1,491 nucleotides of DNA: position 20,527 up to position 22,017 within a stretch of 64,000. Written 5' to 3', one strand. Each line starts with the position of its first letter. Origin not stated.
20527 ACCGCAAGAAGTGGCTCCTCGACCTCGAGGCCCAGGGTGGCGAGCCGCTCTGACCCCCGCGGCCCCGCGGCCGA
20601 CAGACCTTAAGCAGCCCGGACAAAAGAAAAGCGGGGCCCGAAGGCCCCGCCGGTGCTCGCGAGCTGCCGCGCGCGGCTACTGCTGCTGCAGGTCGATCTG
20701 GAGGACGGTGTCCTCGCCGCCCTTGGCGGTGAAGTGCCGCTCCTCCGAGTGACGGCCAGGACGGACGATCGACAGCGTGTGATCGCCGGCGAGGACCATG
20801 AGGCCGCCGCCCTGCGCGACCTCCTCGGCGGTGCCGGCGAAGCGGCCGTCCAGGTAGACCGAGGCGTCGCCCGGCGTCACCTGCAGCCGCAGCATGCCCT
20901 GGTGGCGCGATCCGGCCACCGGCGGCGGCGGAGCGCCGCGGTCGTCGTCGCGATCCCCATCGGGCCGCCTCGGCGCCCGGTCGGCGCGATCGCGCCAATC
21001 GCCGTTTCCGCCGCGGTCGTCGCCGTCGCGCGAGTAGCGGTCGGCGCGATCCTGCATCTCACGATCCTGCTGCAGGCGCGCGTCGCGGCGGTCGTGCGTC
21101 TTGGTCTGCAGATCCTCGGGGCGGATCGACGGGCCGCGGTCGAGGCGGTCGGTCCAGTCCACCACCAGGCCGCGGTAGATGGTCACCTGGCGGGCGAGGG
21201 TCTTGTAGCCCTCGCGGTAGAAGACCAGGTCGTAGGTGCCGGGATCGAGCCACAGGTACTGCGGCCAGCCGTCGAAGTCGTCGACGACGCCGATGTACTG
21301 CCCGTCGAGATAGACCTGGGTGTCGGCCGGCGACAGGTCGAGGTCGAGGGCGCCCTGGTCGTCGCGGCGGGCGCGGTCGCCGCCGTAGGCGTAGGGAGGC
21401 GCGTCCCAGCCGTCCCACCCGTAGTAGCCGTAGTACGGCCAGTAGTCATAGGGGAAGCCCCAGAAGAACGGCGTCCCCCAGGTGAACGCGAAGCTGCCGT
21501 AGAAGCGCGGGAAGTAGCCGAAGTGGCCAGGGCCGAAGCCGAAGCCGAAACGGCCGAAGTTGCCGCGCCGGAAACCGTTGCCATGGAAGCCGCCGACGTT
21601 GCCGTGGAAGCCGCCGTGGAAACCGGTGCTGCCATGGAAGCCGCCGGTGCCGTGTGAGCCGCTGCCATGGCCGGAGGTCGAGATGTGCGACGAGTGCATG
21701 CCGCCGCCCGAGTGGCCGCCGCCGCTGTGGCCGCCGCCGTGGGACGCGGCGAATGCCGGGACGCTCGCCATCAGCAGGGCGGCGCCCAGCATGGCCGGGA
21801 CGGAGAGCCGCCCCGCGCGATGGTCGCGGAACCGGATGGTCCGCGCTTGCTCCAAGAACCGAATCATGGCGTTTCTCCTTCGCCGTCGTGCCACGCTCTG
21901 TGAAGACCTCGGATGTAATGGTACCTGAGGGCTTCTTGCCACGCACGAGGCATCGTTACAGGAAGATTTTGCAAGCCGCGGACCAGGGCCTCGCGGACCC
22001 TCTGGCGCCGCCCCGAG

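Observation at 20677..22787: GT2 glycosyltransferase translationally coupled (ATGA) to a secreted Gly/His-repeat, aromatic-rich, double-PEGA protein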

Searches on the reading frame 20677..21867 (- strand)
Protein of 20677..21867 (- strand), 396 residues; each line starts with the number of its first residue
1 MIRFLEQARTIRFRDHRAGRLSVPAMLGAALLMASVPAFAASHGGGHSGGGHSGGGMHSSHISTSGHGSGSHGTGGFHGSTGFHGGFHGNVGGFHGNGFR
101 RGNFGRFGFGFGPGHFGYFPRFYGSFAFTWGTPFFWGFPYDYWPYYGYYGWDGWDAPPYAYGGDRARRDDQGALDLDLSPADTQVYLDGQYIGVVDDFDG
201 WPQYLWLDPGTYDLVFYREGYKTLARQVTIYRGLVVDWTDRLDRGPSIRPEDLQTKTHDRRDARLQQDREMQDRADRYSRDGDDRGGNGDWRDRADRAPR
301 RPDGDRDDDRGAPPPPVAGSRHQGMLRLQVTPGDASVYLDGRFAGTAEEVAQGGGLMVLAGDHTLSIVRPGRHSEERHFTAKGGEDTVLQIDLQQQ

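Call 7: search_protein_families(library=ncbifam, proteins=[window:20680-21867:-], max_evalue=1)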
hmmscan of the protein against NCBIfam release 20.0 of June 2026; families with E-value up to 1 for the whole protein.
window:20680-21867:- (396 aa): 1 family
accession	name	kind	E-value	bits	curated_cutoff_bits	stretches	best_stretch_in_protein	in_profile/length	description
NF047815.1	LIC10124_lipo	equivalog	0.0035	16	650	1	323-387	197-257/516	LIC10124 family lipoprotein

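Call 8: search_protein_families(library=pfam, proteins=[window:20680-21867:-], max_evalue=1)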
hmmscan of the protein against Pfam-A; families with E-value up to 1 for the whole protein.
window:20680-21867:- (396 aa): 3 families
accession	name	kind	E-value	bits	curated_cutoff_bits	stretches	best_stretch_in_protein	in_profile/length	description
PF08308.17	PEGA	-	7.5e-10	39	20.8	2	179-239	9-64/71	PEGA domain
PF13620.12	CarboxypepD_reg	-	0.00047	20.9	32.3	0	207-233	45-72/82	Carboxypeptidase regulatory-like domain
PF13715.12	CarbopepD_reg_2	-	0.29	11.6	32.2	0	184-233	18-67/88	CarboxypepD_reg-like domain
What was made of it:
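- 21148..21354 (-): PEGA domain 1 (residues 172-240), with the near-invariant insert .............. Pfam PEGA stretch 179-239 (call 8).
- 20692..20901 (-): PEGA domain 2 (residues 323-392). Pfam reports two PEGA stretches (call 8).
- On Dedicated GT plus exported substrate pairs (Aah/AIDA-I type): The enzyme is GT2 (calls 7, 8).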

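Call 9: find_homologous_proteins(query=window:20680-21867:-, max_evalue=0.001)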
Query window:20680-21867:- (396 aa): 563 proteins with E <= 0.001 among 6974 candidates; the best 120 are listed.
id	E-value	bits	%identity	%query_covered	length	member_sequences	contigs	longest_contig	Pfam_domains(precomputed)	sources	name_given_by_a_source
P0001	7.5e-273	923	100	100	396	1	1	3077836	PF08308.18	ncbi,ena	-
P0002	1.2e-163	563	67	100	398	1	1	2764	PF08308.18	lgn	-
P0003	2.1e-158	546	77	47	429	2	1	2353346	PF08308.18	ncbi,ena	-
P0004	1.8e-153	530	70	71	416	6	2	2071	PF08308.18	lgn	-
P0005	6.5e-153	528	72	70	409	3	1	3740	PF08308.18,PF13620.13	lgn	-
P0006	2.3e-147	510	76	39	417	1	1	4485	PF08308.18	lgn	-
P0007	4.8e-147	509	68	69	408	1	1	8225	PF08308.18,PF13620.13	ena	-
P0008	1.6e-104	368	63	59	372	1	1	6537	PF08308.18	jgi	jgi:hypothetical protein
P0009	4.0e-104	367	63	59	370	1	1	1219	PF08308.18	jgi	jgi:hypothetical protein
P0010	6.8e-103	363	61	57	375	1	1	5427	PF08308.18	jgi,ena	-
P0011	1.3e-91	326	57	70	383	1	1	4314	PF08308.18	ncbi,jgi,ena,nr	ncbi:MAG TPA: PEGA domain-containing protein [Thermoanaerobaculia bacterium]|nr:PEGA domain-containi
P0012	6.9e-91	324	56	70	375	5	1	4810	PF08308.18,PF13620.13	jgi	jgi:hypothetical protein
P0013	6.8e-90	320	58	58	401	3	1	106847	PF08308.18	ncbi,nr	ncbi:MAG TPA: PEGA domain-containing protein [Thermoanaerobaculia bacterium]|nr:PEGA domain-containi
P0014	5.1e-86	308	60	58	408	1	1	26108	PF08308.18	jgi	jgi:PEGA domain-containing protein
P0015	7.4e-86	307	55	61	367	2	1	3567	PF08308.18,PF13620.13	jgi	jgi:hypothetical protein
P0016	1.6e-85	306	55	58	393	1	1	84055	PF08308.18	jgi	jgi:hypothetical protein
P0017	4.6e-85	304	56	58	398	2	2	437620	PF08308.18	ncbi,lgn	-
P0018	4.6e-84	301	50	81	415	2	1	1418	PF08308.18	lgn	-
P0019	1.7e-82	296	52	58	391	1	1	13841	PF08308.18,PF13620.13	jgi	jgi:PEGA domain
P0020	2.8e-82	295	55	57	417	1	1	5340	PF08308.18,PF13620.13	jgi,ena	-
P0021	5.0e-82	294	56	58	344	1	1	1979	PF08308.18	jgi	-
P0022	5.4e-81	291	56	58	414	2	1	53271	PF08308.18,PF13620.13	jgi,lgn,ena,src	-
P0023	1.5e-78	283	59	57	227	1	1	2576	PF08308.18,PF13620.13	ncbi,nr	ncbi:MAG TPA: PEGA domain-containing protein, partial [Thermoanaerobaculia bacterium]|nr:PEGA domain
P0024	5.4e-78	281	52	57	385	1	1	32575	PF08308.18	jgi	jgi:hypothetical protein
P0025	1.4e-77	280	58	58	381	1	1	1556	PF08308.18,PF13620.13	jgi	jgi:hypothetical protein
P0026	2.4e-77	279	56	58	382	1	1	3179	PF08308.18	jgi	jgi:hypothetical protein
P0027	4.0e-77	278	55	58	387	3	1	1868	PF08308.18,PF13620.13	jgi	-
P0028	8.4e-77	277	58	57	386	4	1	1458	PF08308.18,PF13620.13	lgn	-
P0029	9.5e-76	274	55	70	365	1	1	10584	PF08308.18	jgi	jgi:hypothetical protein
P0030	2.5e-75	272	53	58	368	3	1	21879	PF08308.18,PF13620.13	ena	-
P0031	5.1e-75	271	53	31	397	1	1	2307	PF08308.18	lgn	-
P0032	7.9e-75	271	48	56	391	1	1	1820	PF08308.18,PF13620.13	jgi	jgi:hypothetical protein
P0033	2.4e-74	269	57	59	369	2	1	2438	PF08308.18,PF13620.13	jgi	jgi:hypothetical protein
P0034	5.0e-74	268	49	66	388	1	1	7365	PF08308.18,PF13620.13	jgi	jgi:hypothetical protein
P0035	7.4e-74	267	49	59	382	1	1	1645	PF08308.18,PF13620.13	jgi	-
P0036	2.1e-73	266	50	56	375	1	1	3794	PF08308.18,PF13620.13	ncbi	-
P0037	9.4e-73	264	49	57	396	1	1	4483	PF08308.18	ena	-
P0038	1.8e-72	263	48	67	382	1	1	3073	PF08308.18,PF13620.13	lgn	-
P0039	7.7e-72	261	50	58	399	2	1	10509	PF08308.18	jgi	jgi:hypothetical protein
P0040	1.4e-71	260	54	57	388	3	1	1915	PF08308.18,PF13620.13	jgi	jgi:hypothetical protein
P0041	1.6e-71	260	57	39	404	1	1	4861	PF08308.18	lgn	-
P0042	1.6e-71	260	50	57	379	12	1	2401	PF08308.18,PF13620.13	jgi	-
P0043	1.9e-71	259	54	58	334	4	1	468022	PF08308.18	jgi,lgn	jgi:hypothetical protein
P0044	2.6e-71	259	51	55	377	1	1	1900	PF08308.18,PF13620.13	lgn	-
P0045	5.6e-71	258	42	76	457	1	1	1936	PF08308.18,PF13620.13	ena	-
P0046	6.2e-71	258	47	57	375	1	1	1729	PF08308.18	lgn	-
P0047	1.3e-70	257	50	63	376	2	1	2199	PF08308.18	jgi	jgi:hypothetical protein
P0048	1.7e-70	256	51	65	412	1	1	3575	PF08308.18,PF13620.13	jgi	jgi:hypothetical protein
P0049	3.3e-70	255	50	57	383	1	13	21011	PF08308.18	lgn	-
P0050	3.8e-70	255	48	69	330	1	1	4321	PF08308.18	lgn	-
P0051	3.8e-70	255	57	59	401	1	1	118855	PF08308.18,PF13620.13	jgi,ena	-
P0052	5.4e-70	255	46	75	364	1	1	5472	PF08308.18,PF13620.13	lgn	-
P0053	5.6e-70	255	47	71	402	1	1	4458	PF08308.18,PF13620.13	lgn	-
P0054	5.8e-70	255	-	-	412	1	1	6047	PF08308.18,PF13620.13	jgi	jgi:hypothetical protein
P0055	7.2e-70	254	50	64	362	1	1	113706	PF08308.18,PF13620.13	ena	-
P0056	1.1e-69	254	52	57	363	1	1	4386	PF08308.18,PF13620.13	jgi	jgi:PEGA domain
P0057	1.8e-69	253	52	59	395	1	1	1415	PF08308.18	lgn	-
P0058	3.1e-69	252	47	63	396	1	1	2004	PF08308.18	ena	-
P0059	4.8e-69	252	52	57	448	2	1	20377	PF08308.18,PF13620.13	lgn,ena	-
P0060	5.8e-69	251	45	70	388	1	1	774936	PF08308.18,PF13620.13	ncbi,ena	-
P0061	7.1e-69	251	49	64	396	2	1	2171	PF08308.18,PF13620.13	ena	-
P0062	9.8e-69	251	66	22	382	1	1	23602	PF08308.18,PF13620.13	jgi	jgi:PEGA domain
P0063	9.9e-69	251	49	58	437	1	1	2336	PF08308.18,PF13620.13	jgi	jgi:hypothetical protein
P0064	1.2e-68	250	49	56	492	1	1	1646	PF08308.18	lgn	-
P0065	1.3e-68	250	53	65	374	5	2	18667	PF08308.18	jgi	jgi:hypothetical protein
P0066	1.7e-68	250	47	62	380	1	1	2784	PF08308.18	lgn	-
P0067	3.3e-68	249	62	26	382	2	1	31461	PF08308.18,PF13620.13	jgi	jgi:hypothetical protein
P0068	5.6e-68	248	52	55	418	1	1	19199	PF08308.18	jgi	jgi:hypothetical protein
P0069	5.8e-68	248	57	39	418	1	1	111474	PF08308.18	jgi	jgi:hypothetical protein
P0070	7.0e-68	248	54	57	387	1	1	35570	PF08308.18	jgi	jgi:PEGA domain-containing protein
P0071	7.5e-68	248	51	54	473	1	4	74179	PF08308.18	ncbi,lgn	-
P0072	7.7e-68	248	49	56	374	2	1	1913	PF08308.18,PF13620.13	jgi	jgi:PEGA domain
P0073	8.4e-68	247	49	63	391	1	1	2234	PF08308.18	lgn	-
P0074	1.2e-67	247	48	57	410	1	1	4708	PF08308.18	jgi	jgi:hypothetical protein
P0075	1.7e-67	246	48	63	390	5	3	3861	PF08308.18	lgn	-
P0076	1.9e-67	246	-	-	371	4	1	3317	PF08308.18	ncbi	-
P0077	3.0e-67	246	48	57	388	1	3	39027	PF08308.18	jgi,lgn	jgi:hypothetical protein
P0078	3.0e-67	246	43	78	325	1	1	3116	PF08308.18,PF13620.13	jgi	jgi:hypothetical protein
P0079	3.6e-67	245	48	74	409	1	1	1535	PF08308.18,PF13620.13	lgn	-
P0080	3.7e-67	245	48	67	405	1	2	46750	PF08308.18,PF13620.13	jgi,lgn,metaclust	metaclust:\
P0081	3.9e-67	245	46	65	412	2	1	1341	PF08308.18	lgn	-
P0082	5.9e-67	245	53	58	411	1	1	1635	PF08308.18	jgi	jgi:hypothetical protein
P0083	6.2e-67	245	53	58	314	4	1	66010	PF08308.18,PF13620.13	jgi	-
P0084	7.2e-67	244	50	57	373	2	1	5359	PF08308.18,PF13620.13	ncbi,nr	ncbi:MAG TPA: PEGA domain-containing protein [Thermoanaerobaculia bacterium]|nr:PEGA domain-containi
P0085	8.7e-67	244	47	58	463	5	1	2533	PF08308.18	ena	-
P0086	9.8e-67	244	46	58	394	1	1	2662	PF08308.18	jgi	jgi:PEGA domain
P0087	1.1e-66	244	53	56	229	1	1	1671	PF08308.18,PF13620.13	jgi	jgi:hypothetical protein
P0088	1.4e-66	243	46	68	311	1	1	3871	PF08308.18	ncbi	-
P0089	1.8e-66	243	48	66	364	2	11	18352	PF08308.18,PF13620.13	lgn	-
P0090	1.9e-66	243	49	59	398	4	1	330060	PF08308.18,PF13620.13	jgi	jgi:hypothetical protein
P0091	4.3e-66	242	33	22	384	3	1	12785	PF08308.18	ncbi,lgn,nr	ncbi:MAG TPA: PEGA domain-containing protein [Thermoanaerobaculia bacterium]|nr:PEGA domain-containi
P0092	6.4e-66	241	45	68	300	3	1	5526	PF08308.18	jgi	jgi:hypothetical protein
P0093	7.2e-66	241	52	57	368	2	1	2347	PF08308.18,PF13620.13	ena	-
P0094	7.6e-66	241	54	58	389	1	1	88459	PF08308.18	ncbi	-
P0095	8.4e-66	241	46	57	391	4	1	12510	PF08308.18,PF13620.13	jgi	jgi:hypothetical protein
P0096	1.1e-65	240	49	54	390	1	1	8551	PF08308.18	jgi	jgi:hypothetical protein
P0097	1.8e-65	240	48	66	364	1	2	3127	PF08308.18,PF13620.13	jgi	jgi:hypothetical protein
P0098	2.0e-65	240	48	64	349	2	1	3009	PF08308.18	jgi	jgi:hypothetical protein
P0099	2.6e-65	239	50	57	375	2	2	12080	PF08308.18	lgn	-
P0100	2.8e-65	239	49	66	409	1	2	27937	PF08308.18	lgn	-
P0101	3.9e-65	239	55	57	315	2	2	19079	PF08308.18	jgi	jgi:hypothetical protein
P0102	4.5e-65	238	46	56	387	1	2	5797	PF08308.18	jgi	jgi:hypothetical protein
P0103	4.8e-65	238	49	41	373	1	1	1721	PF08308.18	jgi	jgi:hypothetical protein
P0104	5.7e-65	238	47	56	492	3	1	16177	PF08308.18,PF13620.13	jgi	jgi:hypothetical protein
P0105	6.2e-65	238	47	66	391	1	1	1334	PF08308.18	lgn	-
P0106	6.4e-65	238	46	64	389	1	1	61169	PF08308.18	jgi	jgi:hypothetical protein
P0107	6.4e-65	238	48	63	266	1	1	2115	PF08308.18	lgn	-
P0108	6.5e-65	238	51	57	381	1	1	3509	PF08308.18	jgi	jgi:hypothetical protein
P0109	1.3e-64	237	48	57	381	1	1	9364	PF08308.18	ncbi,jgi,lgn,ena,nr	ncbi:MAG TPA: PEGA domain-containing protein [Thermoanaerobaculia bacterium]|nr:PEGA domain-containi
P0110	1.5e-64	237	52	43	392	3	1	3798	PF08308.18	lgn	-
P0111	2.0e-64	236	46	66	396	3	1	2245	PF08308.18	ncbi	ncbi:MAG TPA: PEGA domain-containing protein [Thermoanaerobaculia bacterium]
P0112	4.8e-64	235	52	31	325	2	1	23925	PF08308.18,PF13620.13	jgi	jgi:hypothetical protein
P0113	5.7e-64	235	46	64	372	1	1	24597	PF08308.18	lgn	-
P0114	6.1e-64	235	45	70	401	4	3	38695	PF08308.18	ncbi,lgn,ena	-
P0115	1.5e-63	234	47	67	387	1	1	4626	PF08308.18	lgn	-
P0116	1.7e-63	233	47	66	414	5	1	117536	PF08308.18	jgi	jgi:hypothetical protein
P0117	1.9e-63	233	57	34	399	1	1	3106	PF08308.18,PF13620.13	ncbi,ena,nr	ncbi:MAG TPA: PEGA domain-containing protein [Thermoanaerobaculia bacterium]|nr:PEGA domain-containi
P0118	2.0e-63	233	62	26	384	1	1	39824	PF08308.18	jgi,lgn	jgi:hypothetical protein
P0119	2.6e-63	233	51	56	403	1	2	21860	PF08308.18,PF13620.13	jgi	jgi:hypothetical protein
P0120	2.8e-63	233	43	71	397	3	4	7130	PF08308.18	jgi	jgi:hypothetical protein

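Call 13: find_related_loci(query=A1, collection=genome_contigs, flank=8000)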
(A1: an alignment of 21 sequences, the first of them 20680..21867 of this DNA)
Query A1 (396 aa) in genome_contigs; peptide patterns used: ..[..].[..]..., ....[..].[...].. (x = any residue, [..] = any of these).
206 stretches matched a pattern; 154 encode a relative of the query (tblastn E <= 1e-3); the best 80 are kept; 80 distinct loci.
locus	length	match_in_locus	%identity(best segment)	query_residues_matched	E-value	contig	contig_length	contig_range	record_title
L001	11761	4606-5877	61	1-396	9e-113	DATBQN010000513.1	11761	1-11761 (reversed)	MAG TPA_asm: Thermoanaerobaculia bacterium isolate SMAG_U4104 k141_26366, whole genome shotgun sequence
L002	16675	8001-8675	63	165-396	3e-84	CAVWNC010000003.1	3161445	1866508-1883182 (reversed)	MAG: uncultured Acidobacteriota bacterium isolate MFD09368.bin.2.205 genome assembly, contig: contig_5776, whole genome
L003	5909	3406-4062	62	168-396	6e-81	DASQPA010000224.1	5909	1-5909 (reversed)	MAG TPA_asm: Thermoanaerobaculia bacterium isolate SMAG_U10817 k141_2283887, whole genome shotgun sequence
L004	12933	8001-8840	53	118-396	2e-78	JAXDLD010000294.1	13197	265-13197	MAG: Acidobacteriota bacterium isolate BP_61 scaffold_1874753, whole genome shotgun sequence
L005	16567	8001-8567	77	96-283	3e-82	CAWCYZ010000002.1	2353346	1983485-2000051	MAG: uncultured Acidobacteriota bacterium isolate MFD01213.bin.2.31 genome assembly, contig: contig_2874, whole genome s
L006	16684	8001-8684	58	164-393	3e-72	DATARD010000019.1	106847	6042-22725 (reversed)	MAG TPA_asm: Thermoanaerobaculia bacterium isolate SMAG_U5484 k141_2976506, whole genome shotgun sequence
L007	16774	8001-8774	56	118-396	7e-83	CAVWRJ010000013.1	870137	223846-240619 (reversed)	MAG: uncultured Acidobacteriota bacterium isolate MFD01213.bin.1.234 genome assembly, contig: contig_4370, whole genome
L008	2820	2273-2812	64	168-352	3e-65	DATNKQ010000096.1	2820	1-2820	MAG TPA_asm: Thermoanaerobaculia bacterium isolate SMAG_U11429 k141_867739, whole genome shotgun sequence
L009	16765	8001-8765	49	147-394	2e-64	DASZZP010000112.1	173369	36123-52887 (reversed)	MAG TPA_asm: Thermoanaerobaculia bacterium isolate SMAG_U6239 k141_75994, whole genome shotgun sequence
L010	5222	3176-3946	48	130-395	2e-63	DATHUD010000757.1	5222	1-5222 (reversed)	MAG TPA_asm: Thermoanaerobaculia bacterium isolate SMAG_U16097 k141_586775, whole genome shotgun sequence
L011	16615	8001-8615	53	169-394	1e-62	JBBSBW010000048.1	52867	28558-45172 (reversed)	MAG: Thermoanaerobaculia bacterium isolate La6_metabat2.203 La6_metabat2.203_K_416649_L_52867_cov_16.0000, whole genome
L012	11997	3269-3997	50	134-395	8e-62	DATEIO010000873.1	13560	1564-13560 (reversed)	MAG TPA_asm: Thermoanaerobaculia bacterium isolate SMAG_U8840 k141_1167318, whole genome shotgun sequence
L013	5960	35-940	42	107-394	2e-61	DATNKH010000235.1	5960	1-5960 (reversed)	MAG TPA_asm: Thermoanaerobaculia bacterium isolate SMAG_U11420 k141_486684, whole genome shotgun sequence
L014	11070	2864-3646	48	138-395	1e-61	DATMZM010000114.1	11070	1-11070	MAG TPA_asm: Thermoanaerobaculia bacterium isolate SMAG_U11135 k141_2868765, whole genome shotgun sequence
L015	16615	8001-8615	53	169-394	2e-61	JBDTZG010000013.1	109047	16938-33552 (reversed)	MAG: Acidobacteriota bacterium isolate cluster4_bin.160 NODE_75_length_109047_cov_18.283204, whole genome shotgun sequen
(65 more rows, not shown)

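Call 22: search_solved_structures(query=A1, max_evalue=1)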
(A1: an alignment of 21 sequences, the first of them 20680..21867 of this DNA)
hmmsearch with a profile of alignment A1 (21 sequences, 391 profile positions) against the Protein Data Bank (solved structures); distinct sequences matched with E-value up to 1: 2.
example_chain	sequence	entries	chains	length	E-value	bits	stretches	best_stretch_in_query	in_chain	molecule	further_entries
6hiv_BN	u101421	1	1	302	0.49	12.9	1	33-78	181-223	mL80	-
6hiv_BK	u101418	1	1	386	0.79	12.2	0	24-87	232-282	mL77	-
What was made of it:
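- Tried and rejected: A PDB sequence search with the family profile gave no meaningful hit (call 22).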

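Call 29: find_encoding_contigs(protein=window:20677-21867:-, flank=10000, max_places=3)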
Protein window:20677-21867:- (396 aa): 1 contig read that carries it; 1 place shown.
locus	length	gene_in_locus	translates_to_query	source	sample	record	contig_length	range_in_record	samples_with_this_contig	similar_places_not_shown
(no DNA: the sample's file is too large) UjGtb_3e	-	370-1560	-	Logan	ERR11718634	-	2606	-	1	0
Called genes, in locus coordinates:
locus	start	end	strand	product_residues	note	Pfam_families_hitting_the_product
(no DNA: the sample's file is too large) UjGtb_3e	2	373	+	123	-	?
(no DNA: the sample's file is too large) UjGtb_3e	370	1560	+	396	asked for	PF08308:PEGA (faint)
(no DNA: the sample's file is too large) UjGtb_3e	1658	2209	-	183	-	PF01035:DNA_binding_1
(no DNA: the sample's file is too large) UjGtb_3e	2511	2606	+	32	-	?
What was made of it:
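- Tried and rejected: find_encoding_contigs for the window protein returned no DNA (call 29).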

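Call 35: predict_structure(alignment_id=A2)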
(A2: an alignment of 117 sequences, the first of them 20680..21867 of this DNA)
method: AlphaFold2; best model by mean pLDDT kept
length: 396 residues; sequences in the alignment: 117
mean_pLDDT: 65.5   pTM: 0.40
mean pLDDT of the five models: 65.5, 65.5, 65.4, 65.4, 64.0
residues with pLDDT >= 90: 146; 70-90: 31; 50-70: 52; < 50: 167
segments of 3 or more residues with pLDDT < 50: 1-23, 25-36, 38-151, 153-157, 160-163
pLDDT, mean of each block of 10 residues (from residue 1): 37 42 42 41 38 38 37 36 36 37 38 36 35 35 38 48 63 96 96 95 91 96 95 95 96 72 76 77 54 54 50 55 91 97 97 96 96 95 96 85
secondary structure, 60 per line:
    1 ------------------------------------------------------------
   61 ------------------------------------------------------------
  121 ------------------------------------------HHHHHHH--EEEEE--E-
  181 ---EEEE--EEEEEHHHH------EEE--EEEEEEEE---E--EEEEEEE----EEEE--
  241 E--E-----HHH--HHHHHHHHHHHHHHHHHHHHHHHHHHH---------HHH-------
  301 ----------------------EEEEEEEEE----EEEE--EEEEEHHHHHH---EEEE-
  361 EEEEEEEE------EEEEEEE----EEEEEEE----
elements in order: H163-169 E172-176 E184-187 E190-194 H195-198 E205-207 E210-217 E224-230 E235-238 H255-281 E323-331 E336-339 E342-346 H347-352 E356-359 E361-368 E375-381 E386-392
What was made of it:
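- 21148..21354 (-): AF2 pLDDT ~95 (call 35).
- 21025..21105 (-): Conserved charged helix (residues 255-281, T-K-T-H-D/E-R-R-D-x-R ... R-E). AF2 helix 255-281, pLDDT ~75 (call 35).
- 20692..20901 (-): AF2 pLDDT ~96 (call 35).
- On PEGA domain (Pfam PF08308): Two sandwiches with pLDDT ~95 (call 35).
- On S-layer / surface-anchored protein: AF2 shows no further folded domain (call 35).
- On Dedicated GT plus exported substrate pairs (Aah/AIDA-I type): The substrate has no autotransporter or TPS domain (calls 8, 35).
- Checked: AlphaFold2 predicts beta-sandwiches at residues 172-240 and 323-392 with pLDDT about 95 (call 35).
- Residues 1-160 have pLDDT <50 (call 35). The aromatic segment is predicted disordered, unlike known carbohydrate-binding modules (call 35). 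No S-layer anchor, lipobox, barrel or sorting domain is present (calls 8, 35).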
